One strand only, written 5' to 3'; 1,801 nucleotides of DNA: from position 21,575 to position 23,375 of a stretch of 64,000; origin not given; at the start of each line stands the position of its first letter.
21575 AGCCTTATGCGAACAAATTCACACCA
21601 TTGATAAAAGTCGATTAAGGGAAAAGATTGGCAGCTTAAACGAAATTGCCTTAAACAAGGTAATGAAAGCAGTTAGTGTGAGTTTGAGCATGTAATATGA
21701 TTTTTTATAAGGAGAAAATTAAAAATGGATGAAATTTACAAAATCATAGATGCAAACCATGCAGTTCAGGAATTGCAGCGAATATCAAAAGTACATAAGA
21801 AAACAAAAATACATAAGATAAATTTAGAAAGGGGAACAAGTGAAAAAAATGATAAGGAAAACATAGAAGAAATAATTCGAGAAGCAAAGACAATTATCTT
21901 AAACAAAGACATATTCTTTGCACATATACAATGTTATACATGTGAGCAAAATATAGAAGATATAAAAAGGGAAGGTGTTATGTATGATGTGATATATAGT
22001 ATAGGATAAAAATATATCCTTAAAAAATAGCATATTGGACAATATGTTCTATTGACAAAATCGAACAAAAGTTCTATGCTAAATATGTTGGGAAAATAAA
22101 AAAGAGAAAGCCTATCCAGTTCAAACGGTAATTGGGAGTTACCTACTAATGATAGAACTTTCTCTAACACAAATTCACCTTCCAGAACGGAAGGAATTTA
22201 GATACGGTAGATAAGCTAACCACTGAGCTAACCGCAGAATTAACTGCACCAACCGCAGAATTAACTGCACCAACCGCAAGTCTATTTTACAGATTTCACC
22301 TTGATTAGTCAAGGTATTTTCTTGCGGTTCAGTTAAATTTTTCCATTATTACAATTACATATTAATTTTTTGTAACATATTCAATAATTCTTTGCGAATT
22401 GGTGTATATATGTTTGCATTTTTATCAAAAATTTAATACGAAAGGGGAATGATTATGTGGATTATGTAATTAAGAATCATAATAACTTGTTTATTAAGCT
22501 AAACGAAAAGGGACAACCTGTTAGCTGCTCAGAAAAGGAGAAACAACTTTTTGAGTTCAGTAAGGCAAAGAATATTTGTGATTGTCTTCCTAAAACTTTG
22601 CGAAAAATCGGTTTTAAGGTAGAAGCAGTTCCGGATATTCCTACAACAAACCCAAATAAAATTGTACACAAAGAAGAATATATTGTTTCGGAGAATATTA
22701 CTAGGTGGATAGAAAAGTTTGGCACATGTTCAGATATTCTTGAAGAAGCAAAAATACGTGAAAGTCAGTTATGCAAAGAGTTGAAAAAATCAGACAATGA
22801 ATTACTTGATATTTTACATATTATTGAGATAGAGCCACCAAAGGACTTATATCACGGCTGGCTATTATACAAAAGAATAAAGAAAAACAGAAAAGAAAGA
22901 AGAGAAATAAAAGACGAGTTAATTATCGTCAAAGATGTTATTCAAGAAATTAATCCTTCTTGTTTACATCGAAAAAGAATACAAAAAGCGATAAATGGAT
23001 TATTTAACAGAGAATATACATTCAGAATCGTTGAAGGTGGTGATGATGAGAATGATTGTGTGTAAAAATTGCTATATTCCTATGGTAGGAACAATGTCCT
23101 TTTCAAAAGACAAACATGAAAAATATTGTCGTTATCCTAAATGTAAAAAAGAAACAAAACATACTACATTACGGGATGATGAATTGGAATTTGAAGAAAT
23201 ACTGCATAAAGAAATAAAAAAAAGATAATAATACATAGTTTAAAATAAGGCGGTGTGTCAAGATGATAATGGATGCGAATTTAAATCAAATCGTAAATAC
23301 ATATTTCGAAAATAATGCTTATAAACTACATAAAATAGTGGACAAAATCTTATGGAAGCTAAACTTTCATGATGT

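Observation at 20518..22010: Orphan MazF/EndoA-like toxin without a MazE gene, divergently arranged with the only minus-strand gene (a small XRE HTH)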

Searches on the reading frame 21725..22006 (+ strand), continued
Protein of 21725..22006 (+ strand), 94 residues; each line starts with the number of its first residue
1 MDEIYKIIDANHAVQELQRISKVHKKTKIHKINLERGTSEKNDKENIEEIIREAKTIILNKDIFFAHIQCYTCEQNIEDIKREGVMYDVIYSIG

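Call 90: find_encoding_contigs(protein=P0285, flank=4000, max_places=3)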
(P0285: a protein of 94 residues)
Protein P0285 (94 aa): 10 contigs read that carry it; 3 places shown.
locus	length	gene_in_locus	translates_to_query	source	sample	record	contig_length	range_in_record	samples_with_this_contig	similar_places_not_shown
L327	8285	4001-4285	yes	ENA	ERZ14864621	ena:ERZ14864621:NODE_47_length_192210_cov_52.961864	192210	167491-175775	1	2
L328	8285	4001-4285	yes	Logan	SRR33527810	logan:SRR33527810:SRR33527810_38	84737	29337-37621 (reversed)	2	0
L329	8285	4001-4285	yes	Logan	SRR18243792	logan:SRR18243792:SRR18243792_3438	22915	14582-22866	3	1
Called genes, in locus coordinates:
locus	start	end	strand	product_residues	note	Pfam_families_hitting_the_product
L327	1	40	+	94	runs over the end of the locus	-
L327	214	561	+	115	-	PF20118:DUF6508 (weak)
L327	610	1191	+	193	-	PF12952:DUF3841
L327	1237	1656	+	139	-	PF08719:NADAR, PF08010:Phage_30_3 (faint)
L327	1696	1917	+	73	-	-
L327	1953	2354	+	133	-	-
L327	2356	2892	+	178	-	PF03235:GmrSD_N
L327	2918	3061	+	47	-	-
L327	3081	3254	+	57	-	-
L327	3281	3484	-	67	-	PF13443:HTH_26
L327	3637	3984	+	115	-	PF02452:PemK_toxin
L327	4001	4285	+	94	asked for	-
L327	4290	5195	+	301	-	PF00589:Phage_integrase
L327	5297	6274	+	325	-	-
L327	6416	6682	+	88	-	-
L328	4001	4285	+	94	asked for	-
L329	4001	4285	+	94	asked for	-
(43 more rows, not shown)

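Call 91: search_protein_families(library=padloc, proteins=[window:21725-22006:+, P0123], max_evalue=0.01)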
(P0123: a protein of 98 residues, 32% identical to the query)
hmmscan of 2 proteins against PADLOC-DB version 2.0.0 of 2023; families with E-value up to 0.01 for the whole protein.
window:21725-22006:+ (94 aa): 0 families

P0123 (98 aa): 0 families

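Call 92: search_protein_families(library=ncbifam, proteins=[window:21725-22006:+, P0123], max_evalue=0.01)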
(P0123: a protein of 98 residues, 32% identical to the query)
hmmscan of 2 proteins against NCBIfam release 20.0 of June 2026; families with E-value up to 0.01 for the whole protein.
window:21725-22006:+ (94 aa): 0 families

P0123 (98 aa): 0 families

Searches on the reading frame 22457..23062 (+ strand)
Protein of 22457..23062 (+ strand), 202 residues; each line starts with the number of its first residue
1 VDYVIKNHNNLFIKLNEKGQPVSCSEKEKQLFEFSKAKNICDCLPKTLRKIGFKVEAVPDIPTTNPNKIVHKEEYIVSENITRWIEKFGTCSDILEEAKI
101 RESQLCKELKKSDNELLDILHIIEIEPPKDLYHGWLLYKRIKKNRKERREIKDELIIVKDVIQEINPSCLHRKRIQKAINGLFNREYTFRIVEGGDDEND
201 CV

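Call 5: search_protein_families(library=pfam, proteins=[window:22457-23062:+], max_evalue=0.1)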
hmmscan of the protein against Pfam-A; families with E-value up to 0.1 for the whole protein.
window:22457-23062:+ (202 aa): 0 families

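Call 6: search_protein_families(library=phrogs, proteins=[window:22457-23062:+], max_evalue=0.01)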
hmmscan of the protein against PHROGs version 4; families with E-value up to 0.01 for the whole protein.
window:22457-23062:+ (202 aa): 1 family
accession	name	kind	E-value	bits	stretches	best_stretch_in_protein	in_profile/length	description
phrog_32601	-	unknown function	0.0052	17.7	1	102-155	46-98/184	-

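Call 91: search_protein_families(library=padloc, proteins=[window:22457-23062:+], max_evalue=0.01)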
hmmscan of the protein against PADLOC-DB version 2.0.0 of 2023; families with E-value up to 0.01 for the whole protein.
window:22457-23062:+ (202 aa): 0 families

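Call 92: search_protein_families(library=ncbifam, proteins=[window:22457-23062:+], max_evalue=0.01)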
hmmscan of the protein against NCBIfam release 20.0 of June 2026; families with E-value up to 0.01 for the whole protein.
window:22457-23062:+ (202 aa): 0 families

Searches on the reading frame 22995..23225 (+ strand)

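Call 5: search_protein_families(library=pfam, proteins=[window:22995-23225:+], max_evalue=0.1)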
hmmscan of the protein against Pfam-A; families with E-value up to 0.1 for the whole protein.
window:22995-23225:+ (77 aa): 0 families

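Call 6: search_protein_families(library=phrogs, proteins=[window:22995-23225:+], max_evalue=0.01)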
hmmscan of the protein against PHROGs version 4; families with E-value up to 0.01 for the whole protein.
window:22995-23225:+ (77 aa): 1 family
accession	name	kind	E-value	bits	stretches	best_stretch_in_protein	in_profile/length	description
phrog_29481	-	unknown function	0.0026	18.8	1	16-53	5-39/56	-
